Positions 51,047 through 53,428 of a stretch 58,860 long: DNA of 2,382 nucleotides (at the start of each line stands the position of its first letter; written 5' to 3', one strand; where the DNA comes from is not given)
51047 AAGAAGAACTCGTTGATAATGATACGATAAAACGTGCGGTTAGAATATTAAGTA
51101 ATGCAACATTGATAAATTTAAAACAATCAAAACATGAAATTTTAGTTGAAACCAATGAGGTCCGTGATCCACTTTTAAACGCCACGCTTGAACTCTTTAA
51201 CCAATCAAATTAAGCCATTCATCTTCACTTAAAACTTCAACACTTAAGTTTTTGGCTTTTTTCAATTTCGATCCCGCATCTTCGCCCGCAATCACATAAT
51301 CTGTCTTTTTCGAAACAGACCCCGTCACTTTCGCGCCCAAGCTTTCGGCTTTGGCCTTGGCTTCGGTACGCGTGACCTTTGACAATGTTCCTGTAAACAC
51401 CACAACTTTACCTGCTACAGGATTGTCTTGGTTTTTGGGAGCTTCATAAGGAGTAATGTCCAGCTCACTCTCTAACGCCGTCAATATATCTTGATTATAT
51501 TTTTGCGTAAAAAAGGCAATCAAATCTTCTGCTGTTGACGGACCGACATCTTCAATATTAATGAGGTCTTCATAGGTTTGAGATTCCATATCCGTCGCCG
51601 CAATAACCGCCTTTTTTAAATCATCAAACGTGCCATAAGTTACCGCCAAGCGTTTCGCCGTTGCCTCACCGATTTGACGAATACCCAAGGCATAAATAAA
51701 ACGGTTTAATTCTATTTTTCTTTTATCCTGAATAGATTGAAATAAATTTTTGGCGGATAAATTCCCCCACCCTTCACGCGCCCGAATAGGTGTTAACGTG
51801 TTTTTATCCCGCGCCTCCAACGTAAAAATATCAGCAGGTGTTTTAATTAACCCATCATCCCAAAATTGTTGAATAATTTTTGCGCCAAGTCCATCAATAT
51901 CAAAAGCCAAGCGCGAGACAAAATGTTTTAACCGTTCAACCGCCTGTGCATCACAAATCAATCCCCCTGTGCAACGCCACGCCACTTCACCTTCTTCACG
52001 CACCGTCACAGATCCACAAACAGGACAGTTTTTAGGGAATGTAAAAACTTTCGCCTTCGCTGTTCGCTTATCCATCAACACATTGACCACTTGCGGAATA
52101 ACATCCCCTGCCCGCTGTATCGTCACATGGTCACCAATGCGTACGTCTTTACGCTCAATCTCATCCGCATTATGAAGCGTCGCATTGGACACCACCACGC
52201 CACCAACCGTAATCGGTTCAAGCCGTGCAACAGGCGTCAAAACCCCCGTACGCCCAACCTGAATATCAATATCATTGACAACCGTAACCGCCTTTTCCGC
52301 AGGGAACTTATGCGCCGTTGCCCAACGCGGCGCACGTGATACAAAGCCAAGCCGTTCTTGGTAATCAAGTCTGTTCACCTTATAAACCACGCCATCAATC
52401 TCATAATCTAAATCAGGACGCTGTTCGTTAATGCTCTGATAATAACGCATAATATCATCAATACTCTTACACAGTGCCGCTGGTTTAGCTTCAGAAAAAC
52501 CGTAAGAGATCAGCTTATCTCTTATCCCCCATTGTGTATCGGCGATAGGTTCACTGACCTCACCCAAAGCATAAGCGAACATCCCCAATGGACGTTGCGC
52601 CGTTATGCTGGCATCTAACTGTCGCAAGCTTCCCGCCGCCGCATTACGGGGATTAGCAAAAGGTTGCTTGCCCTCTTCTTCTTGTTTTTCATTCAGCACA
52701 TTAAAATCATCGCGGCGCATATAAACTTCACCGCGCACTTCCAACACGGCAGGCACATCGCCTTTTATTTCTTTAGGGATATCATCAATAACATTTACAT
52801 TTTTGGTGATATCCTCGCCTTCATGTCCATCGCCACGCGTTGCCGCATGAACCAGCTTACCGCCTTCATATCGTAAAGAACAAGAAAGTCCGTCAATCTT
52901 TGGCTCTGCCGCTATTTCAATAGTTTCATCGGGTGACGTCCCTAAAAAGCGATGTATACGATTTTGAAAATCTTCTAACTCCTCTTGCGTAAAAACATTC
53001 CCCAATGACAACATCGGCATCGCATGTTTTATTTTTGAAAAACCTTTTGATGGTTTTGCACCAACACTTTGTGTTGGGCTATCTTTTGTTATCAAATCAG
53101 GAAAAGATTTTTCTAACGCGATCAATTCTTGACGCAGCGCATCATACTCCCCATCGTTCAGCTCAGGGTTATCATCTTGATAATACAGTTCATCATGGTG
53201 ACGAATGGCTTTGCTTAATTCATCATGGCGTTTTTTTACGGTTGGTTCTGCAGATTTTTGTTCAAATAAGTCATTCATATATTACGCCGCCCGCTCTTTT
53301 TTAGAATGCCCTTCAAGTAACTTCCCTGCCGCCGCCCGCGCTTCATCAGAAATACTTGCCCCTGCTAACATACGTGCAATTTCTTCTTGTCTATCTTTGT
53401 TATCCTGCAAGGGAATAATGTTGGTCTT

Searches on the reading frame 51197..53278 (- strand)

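Call 3: search_protein_families(library=pfam, proteins=[window:51197-53278:-])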
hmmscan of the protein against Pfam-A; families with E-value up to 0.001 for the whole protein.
window:51197-53278:- (693 aa): 8 families
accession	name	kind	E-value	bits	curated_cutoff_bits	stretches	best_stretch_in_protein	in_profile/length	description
PF01653.23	DNA_ligase_aden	-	1.3e-95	320.1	27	1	79-328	3-253/253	NAD-dependent DNA ligase adenylation domain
PF03120.22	DNA_ligase_OB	-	3e-34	117.2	32.9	1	332-408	2-78/79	NAD-dependent DNA ligase OB-fold domain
PF00533.33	BRCT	-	1.2e-17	64.3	21.3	1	618-692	3-78/78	BRCA1 C Terminus (BRCT) domain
PF12826.13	HHH_2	-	3.2e-16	59.7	27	1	526-598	1-63/64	Helix-hairpin-helix motif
PF03119.21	DNA_ligase_ZBD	-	3.2e-12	46.5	25.8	1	417-444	1-27/27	NAD-dependent DNA ligase C4 zinc finger domain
PF14520.12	HHH_5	-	2.3e-08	34.8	27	1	529-588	3-53/57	Helix-hairpin-helix domain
PF22745.1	Nlig-Ia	-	1.8e-07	32.1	27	1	16-65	4-53/92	DNA ligase-like, N-terminal NAD+-binding domain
PF12738.14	PTCB-BRCT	-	9e-06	26.1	22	1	628-684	5-60/63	twin BRCT domain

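Call 4: search_protein_families(library=ncbifam, proteins=[window:51197-53278:-])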
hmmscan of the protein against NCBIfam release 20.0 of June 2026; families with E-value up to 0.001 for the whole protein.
window:51197-53278:- (693 aa): 7 families
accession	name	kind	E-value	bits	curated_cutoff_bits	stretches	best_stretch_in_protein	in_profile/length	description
NF005932.1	PRK07956.1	equivalog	9.2e-268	890.2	369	1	17-692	2-664/664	NAD-dependent DNA ligase LigA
TIGR00575.1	dnlj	equivalog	7.3e-245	814.3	444.45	1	21-688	1-652/652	NAD-dependent DNA ligase LigA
NF010931.0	PRK14351.1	equivalog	2.5e-202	674.1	1051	1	13-692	31-682/692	NAD-dependent DNA ligase LigA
NF010930.0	PRK14350.1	equivalog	1.4e-113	380.5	652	1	14-685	5-658/669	NAD-dependent DNA ligase LigA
NF005987.0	PRK08097.1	equivalog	2e-54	185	498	1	14-604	30-554/562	NAD-dependent DNA ligase LigB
NF004844.0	PRK06195.1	equivalog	5.6e-11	42.4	373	1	618-679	218-278/309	DNA polymerase III subunit epsilon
NF047932.1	antiphage_GapS2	exception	1.6e-06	28.5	330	1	626-683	127-187/189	anti-phage protein GapS2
